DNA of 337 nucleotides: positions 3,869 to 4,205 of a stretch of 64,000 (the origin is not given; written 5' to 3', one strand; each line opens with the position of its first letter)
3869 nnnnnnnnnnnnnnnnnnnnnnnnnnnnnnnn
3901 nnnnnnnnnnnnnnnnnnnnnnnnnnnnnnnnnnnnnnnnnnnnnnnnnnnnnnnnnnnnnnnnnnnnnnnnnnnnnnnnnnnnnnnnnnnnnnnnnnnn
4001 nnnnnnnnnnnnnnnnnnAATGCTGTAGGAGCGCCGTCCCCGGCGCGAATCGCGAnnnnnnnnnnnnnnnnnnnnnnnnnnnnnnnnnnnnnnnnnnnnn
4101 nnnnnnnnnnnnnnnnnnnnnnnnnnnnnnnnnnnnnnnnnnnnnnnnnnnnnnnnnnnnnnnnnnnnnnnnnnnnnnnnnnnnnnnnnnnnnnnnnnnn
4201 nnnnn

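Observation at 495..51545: Abundant REP-like palindromic element family (~20 copies per 64 kb), single, paired-inverted and tandem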

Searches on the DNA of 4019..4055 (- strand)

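Call 27: build_rna_model(alignment_id=A4, structure=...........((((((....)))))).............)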
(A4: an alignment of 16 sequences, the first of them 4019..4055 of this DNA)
Model R1 built from alignment A4 (16 sequences, 40 columns); structure: as given.
model positions 37; base pairs 6; branch points 0; effective number of sequences 16; information 1.201 bits per position. Calibrated on 0.2 Mb of random sequence (short: E-values are rough).
structure used (alignment columns):
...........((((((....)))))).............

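Call 28: search_with_rna_model(model_id=R1, source=window, filters=off, max_evalue=10, make_alignment=true)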
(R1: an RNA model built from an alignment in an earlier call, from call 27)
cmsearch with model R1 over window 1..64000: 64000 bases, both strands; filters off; matches with E-value up to 10: 26.
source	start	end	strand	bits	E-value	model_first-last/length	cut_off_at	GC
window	21610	21646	-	54.7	1.5e-13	1-37/37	no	0.65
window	43158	43194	+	52.7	6.2e-13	1-37/37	no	0.59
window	17477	17513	-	52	9.9e-13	1-37/37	no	0.62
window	17522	17558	+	51.3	1.5e-12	1-37/37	no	0.76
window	29609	29645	-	51.1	1.7e-12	1-37/37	no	0.68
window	4019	4055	-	51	1.9e-12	1-37/37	no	0.68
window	29653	29689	+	49.8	4.3e-12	1-37/37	no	0.68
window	48544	48580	+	49.3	6.1e-12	1-37/37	no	0.59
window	51514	51550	-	49.2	6.8e-12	1-37/37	no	0.7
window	51394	51430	+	48.8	8.6e-12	1-37/37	no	0.65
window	4186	4222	+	47.4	2.2e-11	1-37/37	no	0.65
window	4162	4198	-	47.2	2.6e-11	1-37/37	no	0.73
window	21538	21574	-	47.2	2.6e-11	1-37/37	no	0.57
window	21498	21533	+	41.9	9.7e-10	1-37/37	no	0.61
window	492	528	+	36.6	3.6e-08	1-37/37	no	0.62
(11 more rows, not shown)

Alignment A5: 26 matches aligned to the model, 52 columns, each read 5' to 3' on its own strand. Consensus structure (alignment columns), stored with it:
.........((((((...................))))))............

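Call 30: search_with_rna_model(model_id=R1, sources=[L001, L002, L003, L004, L005, L006, L007, L008, L009, L010, L011, L012, L013, L014, L015, L016, L017, L018, L019, L020, L021, L022, L023, L024, L025, L026, L027, L028, L029, L030, L031, L032, L033, L034, L035, L036, L037, L038, L039, L040, L041, L042, L043, L044, L045, L046, L047, L048, L049, L050, L051, L052, L053, L054, L055, L056, L057, L058, L059, L060, L061, L062, L063, L064, L065, L066, L067, L068, L069, L070, L071, L072, L073, L074, L075, L076, L077, L078, L079, L080, L081, L082, L083, L084, L085, L086, L087, L088, L089, L090, L091, L092, L093, L094, L095, L096, L097], max_evalue=0.001)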
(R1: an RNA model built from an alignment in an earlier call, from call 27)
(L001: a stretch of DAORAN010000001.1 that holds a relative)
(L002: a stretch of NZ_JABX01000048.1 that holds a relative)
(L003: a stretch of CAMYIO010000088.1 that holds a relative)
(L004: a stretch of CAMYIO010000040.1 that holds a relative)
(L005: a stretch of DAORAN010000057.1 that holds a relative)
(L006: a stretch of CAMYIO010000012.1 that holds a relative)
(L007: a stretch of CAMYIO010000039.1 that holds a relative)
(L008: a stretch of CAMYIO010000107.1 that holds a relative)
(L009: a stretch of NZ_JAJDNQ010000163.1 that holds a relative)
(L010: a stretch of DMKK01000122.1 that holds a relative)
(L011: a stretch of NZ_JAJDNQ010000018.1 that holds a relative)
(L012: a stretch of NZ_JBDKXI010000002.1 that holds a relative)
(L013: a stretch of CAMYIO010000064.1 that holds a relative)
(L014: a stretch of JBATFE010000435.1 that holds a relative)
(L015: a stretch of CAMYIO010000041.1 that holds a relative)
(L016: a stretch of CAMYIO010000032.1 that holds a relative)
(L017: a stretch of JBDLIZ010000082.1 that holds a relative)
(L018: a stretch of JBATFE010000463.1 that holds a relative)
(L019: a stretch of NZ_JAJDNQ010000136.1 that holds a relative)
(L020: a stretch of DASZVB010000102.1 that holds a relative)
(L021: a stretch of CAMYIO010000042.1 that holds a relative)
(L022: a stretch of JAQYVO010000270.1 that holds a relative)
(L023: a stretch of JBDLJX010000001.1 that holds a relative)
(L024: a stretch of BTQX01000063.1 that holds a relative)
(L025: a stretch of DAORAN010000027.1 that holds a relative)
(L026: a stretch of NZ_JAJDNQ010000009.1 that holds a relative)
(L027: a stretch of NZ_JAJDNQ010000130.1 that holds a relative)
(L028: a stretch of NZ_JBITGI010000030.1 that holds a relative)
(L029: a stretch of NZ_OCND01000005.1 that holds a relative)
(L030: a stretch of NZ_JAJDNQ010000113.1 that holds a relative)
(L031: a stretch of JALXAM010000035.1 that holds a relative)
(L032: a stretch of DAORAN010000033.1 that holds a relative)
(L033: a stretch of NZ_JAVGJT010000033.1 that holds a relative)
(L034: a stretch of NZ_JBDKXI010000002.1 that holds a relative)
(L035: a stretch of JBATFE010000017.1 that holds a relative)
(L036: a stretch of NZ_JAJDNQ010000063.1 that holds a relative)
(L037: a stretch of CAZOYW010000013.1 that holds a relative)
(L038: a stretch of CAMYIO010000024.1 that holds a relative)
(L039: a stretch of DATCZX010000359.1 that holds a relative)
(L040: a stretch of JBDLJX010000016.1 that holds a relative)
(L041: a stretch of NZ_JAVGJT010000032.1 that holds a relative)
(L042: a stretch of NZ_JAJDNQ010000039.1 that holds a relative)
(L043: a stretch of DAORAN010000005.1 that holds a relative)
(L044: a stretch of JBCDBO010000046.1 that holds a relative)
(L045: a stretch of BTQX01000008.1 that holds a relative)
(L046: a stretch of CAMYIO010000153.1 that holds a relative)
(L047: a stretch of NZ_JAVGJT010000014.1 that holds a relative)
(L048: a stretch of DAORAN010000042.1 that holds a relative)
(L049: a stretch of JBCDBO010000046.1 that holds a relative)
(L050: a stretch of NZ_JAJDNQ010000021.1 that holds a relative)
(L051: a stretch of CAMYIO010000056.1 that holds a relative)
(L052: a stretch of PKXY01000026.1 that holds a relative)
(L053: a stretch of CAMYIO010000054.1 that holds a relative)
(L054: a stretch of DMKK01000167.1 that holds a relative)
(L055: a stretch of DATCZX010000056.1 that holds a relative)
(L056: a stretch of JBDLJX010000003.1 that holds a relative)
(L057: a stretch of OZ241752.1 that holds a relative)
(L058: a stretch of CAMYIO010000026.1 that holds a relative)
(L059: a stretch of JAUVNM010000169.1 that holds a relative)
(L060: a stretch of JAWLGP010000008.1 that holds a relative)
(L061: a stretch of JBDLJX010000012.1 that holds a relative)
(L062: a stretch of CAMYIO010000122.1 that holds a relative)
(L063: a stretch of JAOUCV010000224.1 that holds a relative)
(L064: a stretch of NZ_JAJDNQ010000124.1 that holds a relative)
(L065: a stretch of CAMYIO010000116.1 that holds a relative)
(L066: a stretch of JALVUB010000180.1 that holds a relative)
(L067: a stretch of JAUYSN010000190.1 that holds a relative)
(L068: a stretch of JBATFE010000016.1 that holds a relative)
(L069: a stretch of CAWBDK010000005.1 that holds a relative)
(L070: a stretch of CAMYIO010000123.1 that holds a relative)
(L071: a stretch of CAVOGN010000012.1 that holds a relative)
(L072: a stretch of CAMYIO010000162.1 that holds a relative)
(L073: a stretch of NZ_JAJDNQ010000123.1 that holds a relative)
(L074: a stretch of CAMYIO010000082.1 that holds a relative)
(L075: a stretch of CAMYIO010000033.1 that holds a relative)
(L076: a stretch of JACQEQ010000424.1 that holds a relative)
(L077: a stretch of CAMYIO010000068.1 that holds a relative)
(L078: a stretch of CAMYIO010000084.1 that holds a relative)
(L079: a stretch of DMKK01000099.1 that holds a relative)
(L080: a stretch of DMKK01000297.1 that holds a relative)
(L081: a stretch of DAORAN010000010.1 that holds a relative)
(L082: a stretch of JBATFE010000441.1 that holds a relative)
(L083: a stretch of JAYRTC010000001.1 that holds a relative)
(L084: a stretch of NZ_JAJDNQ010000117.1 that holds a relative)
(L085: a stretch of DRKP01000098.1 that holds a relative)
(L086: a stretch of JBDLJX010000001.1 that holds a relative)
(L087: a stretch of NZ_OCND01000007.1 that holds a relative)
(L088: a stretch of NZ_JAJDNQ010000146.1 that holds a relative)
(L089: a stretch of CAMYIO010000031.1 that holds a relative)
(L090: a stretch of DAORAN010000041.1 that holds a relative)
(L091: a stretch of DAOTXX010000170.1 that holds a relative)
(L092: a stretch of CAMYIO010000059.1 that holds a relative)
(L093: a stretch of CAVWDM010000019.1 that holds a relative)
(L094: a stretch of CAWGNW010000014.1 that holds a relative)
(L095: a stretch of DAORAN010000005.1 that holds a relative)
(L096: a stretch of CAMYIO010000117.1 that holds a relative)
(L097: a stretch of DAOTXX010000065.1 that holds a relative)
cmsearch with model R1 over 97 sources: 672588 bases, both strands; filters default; matches with E-value up to 0.001: 239.
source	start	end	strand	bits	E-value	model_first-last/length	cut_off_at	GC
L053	85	121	+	55.8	7.8e-13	1-37/37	no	0.62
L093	3286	3322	+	54.7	1.6e-12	1-37/37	no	0.65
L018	852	888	+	54.7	1.6e-12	1-37/37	no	0.7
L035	3617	3653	+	53.9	2.8e-12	1-37/37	no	0.65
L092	1521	1557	+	53.5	3.6e-12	1-37/37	no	0.62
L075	3474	3510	-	52.5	7.1e-12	1-37/37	no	0.59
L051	515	551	+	52.1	9.4e-12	1-37/37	no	0.7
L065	6735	6771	-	51.8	1.2e-11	1-37/37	no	0.73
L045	1561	1597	+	51.6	1.3e-11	1-37/37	no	0.54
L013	4287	4323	-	51.4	1.5e-11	1-37/37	no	0.7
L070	2287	2323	+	51.3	1.7e-11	1-37/37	no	0.57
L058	4643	4679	+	51.2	1.8e-11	1-37/37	no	0.76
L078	4570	4606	-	51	2.1e-11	1-37/37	no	0.59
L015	4036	4072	+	50.8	2.4e-11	1-37/37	no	0.62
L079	17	53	+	50.6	2.7e-11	1-37/37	no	0.65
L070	977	1013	+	50.5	2.8e-11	1-37/37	no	0.73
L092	1479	1515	-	50.4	2.9e-11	1-37/37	no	0.62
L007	149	185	-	50.2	3.5e-11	1-37/37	no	0.7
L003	7349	7385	-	50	4e-11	1-37/37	no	0.62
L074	78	114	+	49.8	4.6e-11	1-37/37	no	0.7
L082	1795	1831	-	49.7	4.9e-11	1-37/37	no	0.62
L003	4462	4498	-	49.6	5.1e-11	1-37/37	no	0.62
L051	470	506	-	49.6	5.3e-11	1-37/37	no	0.68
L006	3827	3863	-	49.3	6.6e-11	1-37/37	no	0.65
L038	3579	3615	-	49.2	6.9e-11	1-37/37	no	0.62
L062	3382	3418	+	49.1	7.5e-11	1-37/37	no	0.65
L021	2772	2808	-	49.1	7.6e-11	1-37/37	no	0.62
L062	6352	6388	-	48.8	9.2e-11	1-37/37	no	0.65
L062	6394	6430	+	48.8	9.2e-11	1-37/37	no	0.68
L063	926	962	+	48.7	9.5e-11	1-37/37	no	0.62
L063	902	938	-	48.7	9.6e-11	1-37/37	no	0.73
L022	128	164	-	48.7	9.6e-11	1-37/37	no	0.73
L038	1269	1305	-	48.7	9.7e-11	1-37/37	no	0.73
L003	7394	7430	+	48.7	9.9e-11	1-37/37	no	0.57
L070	6927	6963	-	48.6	1e-10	1-37/37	no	0.7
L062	7355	7391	+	48.4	1.2e-10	1-37/37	no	0.59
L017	3417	3453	+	48.2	1.3e-10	1-37/37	no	0.68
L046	4825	4861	-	48.2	1.3e-10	1-37/37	no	0.73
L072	2790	2826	-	48.2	1.3e-10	1-37/37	no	0.73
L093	3358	3394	+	48.1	1.4e-10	1-37/37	no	0.59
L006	3786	3822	+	47.9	1.7e-10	1-37/37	no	0.73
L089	1101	1137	-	47.8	1.8e-10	1-37/37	no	0.76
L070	6970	7006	+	47.5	2.2e-10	1-37/37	no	0.59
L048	1058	1094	+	47.1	2.8e-10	1-37/37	no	0.68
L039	181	217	-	46.6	4.1e-10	1-37/37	no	0.73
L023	1506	1542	+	45.9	6.4e-10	1-37/37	no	0.7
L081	3592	3628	-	45.9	6.6e-10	1-37/37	no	0.76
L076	4270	4306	+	45.7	7.3e-10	1-37/37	no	0.59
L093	7540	7576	+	45.1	1.1e-09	1-37/37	no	0.59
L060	3281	3317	+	45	1.2e-09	1-37/37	no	0.65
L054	1903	1939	+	44.9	1.3e-09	1-37/37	no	0.7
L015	4077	4113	-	44.9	1.3e-09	1-37/37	no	0.62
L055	577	613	-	44.8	1.3e-09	1-37/37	no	0.76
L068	2181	2217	+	44.8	1.4e-09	1-37/37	no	0.68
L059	1782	1818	-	44.5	1.7e-09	1-37/37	no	0.7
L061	3663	3699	+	44.5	1.7e-09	1-37/37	no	0.73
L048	974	1010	+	44.5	1.7e-09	1-37/37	no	0.73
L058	4597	4633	-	44.2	2.1e-09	1-37/37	no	0.65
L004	272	308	-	43.5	3.3e-09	1-37/37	no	0.68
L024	4454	4490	-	43.4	3.7e-09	1-37/37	no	0.59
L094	4562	4598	+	43.3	3.8e-09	1-37/37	no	0.73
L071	7545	7581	+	43.3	3.9e-09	1-37/37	no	0.7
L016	1338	1374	+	43.3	3.9e-09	1-37/37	no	0.62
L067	1540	1576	-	43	4.6e-09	1-37/37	no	0.7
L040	1599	1635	-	43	4.7e-09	1-37/37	no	0.76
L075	3517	3553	+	42.8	5.4e-09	1-37/37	no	0.62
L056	4932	4966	-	42.8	5.5e-09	1-37/37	no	0.77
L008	5553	5589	-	42.7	5.6e-09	1-37/37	no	0.7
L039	1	35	-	42.4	7.1e-09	1-37/37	no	0.71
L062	7322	7358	-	42.3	7.4e-09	1-37/37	no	0.62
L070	2243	2279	-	42.1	8.5e-09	1-37/37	no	0.57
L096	4338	4374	-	42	9.3e-09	1-37/37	no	0.76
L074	54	90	-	42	9.4e-09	1-37/37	no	0.65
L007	173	209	+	41.9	9.8e-09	1-37/37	no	0.65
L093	3399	3434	-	41.9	1e-08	1-37/37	no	0.61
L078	4615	4649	+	41.7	1.1e-08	1-37/37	no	0.63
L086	3535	3571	-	41.6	1.2e-08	1-37/37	no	0.73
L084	2732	2768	-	41.3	1.5e-08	1-37/37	no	0.78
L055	668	704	-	41.2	1.6e-08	1-37/37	no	0.7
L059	1806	1842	+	41.1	1.7e-08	1-37/37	no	0.7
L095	6393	6429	+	41.1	1.8e-08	1-37/37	no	0.7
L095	6645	6681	+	41.1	1.8e-08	1-37/37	no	0.7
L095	6477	6513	+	41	1.8e-08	1-37/37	no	0.7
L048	890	926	+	41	1.8e-08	1-37/37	no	0.7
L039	89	125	-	40.9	1.9e-08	1-37/37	no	0.76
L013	4332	4368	+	40.7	2.2e-08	1-37/37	no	0.59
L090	92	128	+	40.6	2.4e-08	1-37/37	no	0.78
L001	6156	6192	+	40.6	2.4e-08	1-37/37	no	0.73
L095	6561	6597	+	40.5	2.6e-08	1-37/37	no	0.73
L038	3622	3658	+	40.4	2.8e-08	1-37/37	no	0.62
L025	4509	4545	-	40.3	2.8e-08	1-37/37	no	0.68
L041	997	1033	+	40.1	3.3e-08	1-37/37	no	0.68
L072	2814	2849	+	40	3.6e-08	1-37/37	no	0.64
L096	4362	4397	+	40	3.6e-08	1-37/37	no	0.64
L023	1483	1518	-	39.5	5.1e-08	1-37/37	no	0.69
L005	4916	4952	+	39.4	5.4e-08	1-37/37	no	0.81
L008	5643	5679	-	39.4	5.5e-08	1-37/37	no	0.65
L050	5094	5130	+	39.3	5.9e-08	1-37/37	no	0.78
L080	5320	5356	-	39.2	6.1e-08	1-37/37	no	0.81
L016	1392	1427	+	39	6.9e-08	1-37/37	no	0.64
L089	1125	1160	+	38.9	7.6e-08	1-37/37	no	0.67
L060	7022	7058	+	38.8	7.9e-08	1-37/37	no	0.81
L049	13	41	-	38.8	8.1e-08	7-37/37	no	0.72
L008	5601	5637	+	38.8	8.4e-08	1-37/37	no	0.59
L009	7296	7332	-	38.6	9.1e-08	1-37/37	no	0.78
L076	4227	4263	-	38.6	9.1e-08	1-37/37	no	0.59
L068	2116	2151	-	38.6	9.5e-08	1-37/37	no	0.61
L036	1482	1518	+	38.5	1e-07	1-37/37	no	0.81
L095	6309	6345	+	38.5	1e-07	1-37/37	no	0.7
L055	486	522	-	38.4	1.1e-07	1-37/37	no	0.78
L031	2015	2051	+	38.3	1.1e-07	1-37/37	no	0.68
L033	3209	3245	+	38.3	1.2e-07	1-37/37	no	0.76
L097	7291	7327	+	38.2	1.3e-07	1-37/37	no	0.76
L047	2740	2776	-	38.1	1.3e-07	1-37/37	no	0.68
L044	7904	7938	-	38.1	1.4e-07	1-37/37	no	0.71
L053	41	77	-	38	1.4e-07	1-37/37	no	0.57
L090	18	54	+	37.9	1.5e-07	1-37/37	no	0.81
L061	3721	3756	+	37.8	1.7e-07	1-37/37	no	0.67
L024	4601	4637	+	37.5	2e-07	1-37/37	no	0.62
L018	829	864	-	37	2.7e-07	1-37/37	no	0.72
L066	1863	1899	-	36.9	3e-07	1-37/37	no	0.65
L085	1152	1188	-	36.8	3.2e-07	1-37/37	no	0.76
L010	3418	3453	-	36.5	3.8e-07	2-37/37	5'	0.78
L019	1704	1740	+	36.4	4.1e-07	1-37/37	no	0.81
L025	4567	4602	+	36.2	4.8e-07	1-37/37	no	0.67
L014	607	642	+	36.1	5e-07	1-37/37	no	0.67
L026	5416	5452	-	35.9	5.7e-07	1-37/37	no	0.73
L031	3285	3321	+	35.8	6.2e-07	1-37/37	no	0.73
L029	1415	1451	-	35.8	6.2e-07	1-37/37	no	0.78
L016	1305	1341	-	35.8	6.3e-07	1-37/37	no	0.68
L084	2648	2684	-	35.3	8.6e-07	1-37/37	no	0.78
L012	655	691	+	35.3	8.6e-07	1-37/37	no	0.73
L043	1603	1639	-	35.2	9.5e-07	1-37/37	no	0.81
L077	821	857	+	35.1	1e-06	1-37/37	no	0.76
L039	133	169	+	34.9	1.2e-06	1-37/37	no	0.76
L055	620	656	+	34.9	1.2e-06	1-37/37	no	0.76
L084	1139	1175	-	34.8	1.2e-06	1-37/37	no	0.81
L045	3704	3738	+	34.6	1.4e-06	1-37/37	no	0.51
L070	953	989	-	34.5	1.5e-06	1-37/37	no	0.7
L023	3172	3208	-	34.3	1.7e-06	1-37/37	no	0.73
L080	5344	5379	+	34.3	1.7e-06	1-37/37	no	0.72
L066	5668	5704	-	34.1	2e-06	1-37/37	no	0.76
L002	7407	7443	+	34.1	2e-06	1-37/37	no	0.84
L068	2158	2193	-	33.9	2.2e-06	1-37/37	no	0.64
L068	2074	2109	-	33.8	2.5e-06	1-37/37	no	0.61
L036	1447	1481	+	33.7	2.5e-06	1-37/37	no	0.83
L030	226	262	+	33.7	2.7e-06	1-37/37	no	0.84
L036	1402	1438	-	33.7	2.7e-06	1-37/37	no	0.76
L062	567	603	-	33.5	3.1e-06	1-37/37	no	0.62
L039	41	77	+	33.4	3.2e-06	1-37/37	no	0.78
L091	5989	6023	+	33.4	3.2e-06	1-37/37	no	0.74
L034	793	829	+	33.4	3.3e-06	1-37/37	no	0.73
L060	2799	2835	+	33.3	3.4e-06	1-37/37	no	0.65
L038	1293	1376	+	33.3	3.6e-06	1-37/37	no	0.64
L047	1525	1560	+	32.8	4.7e-06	1-37/37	no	0.61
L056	4954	4989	+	32.7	5.1e-06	1-37/37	no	0.67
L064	4890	4926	-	32.6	5.5e-06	1-37/37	no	0.78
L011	3809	3845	+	32.4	6.5e-06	1-37/37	no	0.84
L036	5431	5467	+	32.2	7.4e-06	1-37/37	no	0.84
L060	3505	3541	+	32.2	7.5e-06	1-37/37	no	0.62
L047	2797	2833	+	31.9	8.8e-06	1-37/37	no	0.68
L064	4953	4989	+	31.9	8.8e-06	1-37/37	no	0.81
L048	939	974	-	31.8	9.3e-06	1-37/37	no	0.67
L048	1023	1058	-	31.8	9.3e-06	1-37/37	no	0.67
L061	3640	3675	-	31.8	9.9e-06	1-37/37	no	0.69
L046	4849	4930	+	31.6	1.1e-05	1-37/37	no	0.63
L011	6644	6680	+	31.6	1.1e-05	1-37/37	no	0.84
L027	6473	6509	+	31.5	1.2e-05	1-37/37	no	0.84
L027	6731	6767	+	31.5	1.2e-05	1-37/37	no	0.84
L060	3409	3445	+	31.4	1.3e-05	1-37/37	no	0.7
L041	1044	1065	-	31.3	1.3e-05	10-31/37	no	0.82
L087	5110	5131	-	31.3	1.3e-05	10-31/37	no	0.82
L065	6759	6795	+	31.3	1.4e-05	1-37/37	no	0.68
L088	2901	2935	+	31.2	1.4e-05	1-37/37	no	0.8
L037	6312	6346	-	31.2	1.5e-05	1-37/37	no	0.77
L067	1576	1612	+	31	1.6e-05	1-37/37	no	0.73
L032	1631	1652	+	30.8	1.8e-05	10-31/37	no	0.86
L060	2959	2995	+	30.8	1.9e-05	1-37/37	no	0.68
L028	3350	3385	-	30.8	1.9e-05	1-37/37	no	0.78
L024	6534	6569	+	30.8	1.9e-05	1-37/37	no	0.53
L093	7496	7532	-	30.8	1.9e-05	1-37/37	no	0.73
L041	5194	5229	+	30.8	1.9e-05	1-37/37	no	0.67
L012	3704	3739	+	30.6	2.1e-05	1-37/37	no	0.64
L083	307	341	+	30.5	2.4e-05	1-37/37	no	0.71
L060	3345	3381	+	30.3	2.6e-05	1-37/37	no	0.68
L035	3565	3601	-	30.2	2.9e-05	1-37/37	no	0.73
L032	5002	5037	-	30.1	3e-05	1-37/37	no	0.64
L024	6494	6529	-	30.1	3.1e-05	1-37/37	no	0.56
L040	1623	1658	+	30.1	3.1e-05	1-37/37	no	0.61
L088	2867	2903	-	30.1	3.2e-05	1-37/37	no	0.84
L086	3559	3594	+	30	3.2e-05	1-37/37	no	0.61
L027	6559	6593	+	30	3.4e-05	1-37/37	no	0.86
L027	6645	6679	+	30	3.4e-05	1-37/37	no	0.86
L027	6817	6851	+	30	3.4e-05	1-37/37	no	0.86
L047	4375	4410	+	29.9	3.4e-05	1-37/37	no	0.58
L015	3947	3987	+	29.7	3.9e-05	1-37/37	no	0.66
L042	297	333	+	29.7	4e-05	1-37/37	no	0.84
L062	3290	3373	-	29.7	4.1e-05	1-37/37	no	0.68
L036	860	896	-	29.6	4.2e-05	1-37/37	no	0.78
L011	3857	3893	-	29.6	4.3e-05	1-37/37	no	0.76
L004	324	360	+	29.4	4.8e-05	1-37/37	no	0.68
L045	3662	3696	-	29.3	5.3e-05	1-37/37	no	0.51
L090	56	91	-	29.2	5.8e-05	1-37/37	no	0.64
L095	6440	6475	-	29.1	5.9e-05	1-37/37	no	0.64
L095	6692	6727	-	29.1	5.9e-05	1-37/37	no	0.64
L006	3672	3707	+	29.1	6.1e-05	1-37/37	no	0.56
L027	6344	6380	-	29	6.5e-05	1-37/37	no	0.73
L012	598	633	-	28.9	6.9e-05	1-37/37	no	0.67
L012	569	597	-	28.9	7e-05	8-37/37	no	0.72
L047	1391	1426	-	28.7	8.1e-05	1-37/37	no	0.61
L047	4185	4220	-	28.5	8.8e-05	1-37/37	no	0.64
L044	7793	7829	-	28.5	9.2e-05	1-37/37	no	0.7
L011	6697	6731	-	28.3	0.0001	1-37/37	no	0.8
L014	528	610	-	28.2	0.00011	1-37/37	no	0.64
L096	7431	7466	+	28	0.00013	1-37/37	no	0.56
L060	3217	3253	+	28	0.00013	1-37/37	no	0.68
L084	6192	6228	+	27.8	0.00015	1-37/37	no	0.86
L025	6965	7000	-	27.6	0.00017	1-37/37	no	0.67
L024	1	26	-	27.1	0.00023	1-27/37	3'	0.69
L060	3152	3188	+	27.1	0.00023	1-37/37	no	0.65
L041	4888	4923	-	27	0.00025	1-37/37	no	0.72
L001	988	1023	-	26.8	0.00028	1-37/37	no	0.75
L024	39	74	+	26.5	0.00036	1-37/37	no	0.61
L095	6272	6307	-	26.4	0.00038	1-37/37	no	0.67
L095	6524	6559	-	26.4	0.00038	1-37/37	no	0.67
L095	6608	6643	-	26.4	0.00038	1-37/37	no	0.67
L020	5334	5352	+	26.2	0.00043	10-28/37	no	0.89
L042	265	283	-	26.2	0.00043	10-28/37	no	0.89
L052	7195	7213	-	26.2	0.00043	10-28/37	no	0.89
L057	1666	1684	-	26.2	0.00043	10-28/37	no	0.89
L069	5497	5515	-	26.2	0.00043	10-28/37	no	0.89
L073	6909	6927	+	26.2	0.00043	10-28/37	no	0.89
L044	7854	7883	+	26.1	0.00048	7-37/37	no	0.67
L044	7963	7992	+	26.1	0.00048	7-37/37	no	0.67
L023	3196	3231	+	26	0.0005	1-37/37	no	0.67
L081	3545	3580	+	26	0.00051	1-37/37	no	0.61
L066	1912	1948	+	25.8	0.00056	1-37/37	no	0.68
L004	3662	3697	-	25.6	0.00064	1-37/37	no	0.67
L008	5750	5785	+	25.4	0.00073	1-37/37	no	0.61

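Call 37: search_with_rna_model(model_id=R1, sources=[L098, L099], max_evalue=1, filters=off, show_alignments=4)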
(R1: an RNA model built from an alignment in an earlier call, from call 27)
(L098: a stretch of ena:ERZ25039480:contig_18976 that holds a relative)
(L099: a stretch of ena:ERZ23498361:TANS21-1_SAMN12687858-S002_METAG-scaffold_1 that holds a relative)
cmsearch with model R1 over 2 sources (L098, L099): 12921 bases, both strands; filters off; matches with E-value up to 1: 11.
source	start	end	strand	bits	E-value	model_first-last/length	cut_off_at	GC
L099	144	180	-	21.2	0.00025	1-37/37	no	0.73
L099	221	257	+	19.1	0.001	1-37/37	no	0.68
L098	2938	2974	+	18.2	0.0019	1-37/37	no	0.59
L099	2820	2856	-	18.2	0.002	1-37/37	no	0.7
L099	3522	3558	+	18.2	0.002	1-37/37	no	0.7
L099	3471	3507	-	17.2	0.0038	1-37/37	no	0.68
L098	3518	3554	+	16.7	0.0054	1-37/37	no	0.68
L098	1584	1619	+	15.6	0.011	1-37/37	no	0.72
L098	3473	3491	-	13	0.066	10-28/37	no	0.68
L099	99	135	-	12.1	0.12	10-35/37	no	0.73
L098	2362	2386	+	10.6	0.33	1-37/37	no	0.44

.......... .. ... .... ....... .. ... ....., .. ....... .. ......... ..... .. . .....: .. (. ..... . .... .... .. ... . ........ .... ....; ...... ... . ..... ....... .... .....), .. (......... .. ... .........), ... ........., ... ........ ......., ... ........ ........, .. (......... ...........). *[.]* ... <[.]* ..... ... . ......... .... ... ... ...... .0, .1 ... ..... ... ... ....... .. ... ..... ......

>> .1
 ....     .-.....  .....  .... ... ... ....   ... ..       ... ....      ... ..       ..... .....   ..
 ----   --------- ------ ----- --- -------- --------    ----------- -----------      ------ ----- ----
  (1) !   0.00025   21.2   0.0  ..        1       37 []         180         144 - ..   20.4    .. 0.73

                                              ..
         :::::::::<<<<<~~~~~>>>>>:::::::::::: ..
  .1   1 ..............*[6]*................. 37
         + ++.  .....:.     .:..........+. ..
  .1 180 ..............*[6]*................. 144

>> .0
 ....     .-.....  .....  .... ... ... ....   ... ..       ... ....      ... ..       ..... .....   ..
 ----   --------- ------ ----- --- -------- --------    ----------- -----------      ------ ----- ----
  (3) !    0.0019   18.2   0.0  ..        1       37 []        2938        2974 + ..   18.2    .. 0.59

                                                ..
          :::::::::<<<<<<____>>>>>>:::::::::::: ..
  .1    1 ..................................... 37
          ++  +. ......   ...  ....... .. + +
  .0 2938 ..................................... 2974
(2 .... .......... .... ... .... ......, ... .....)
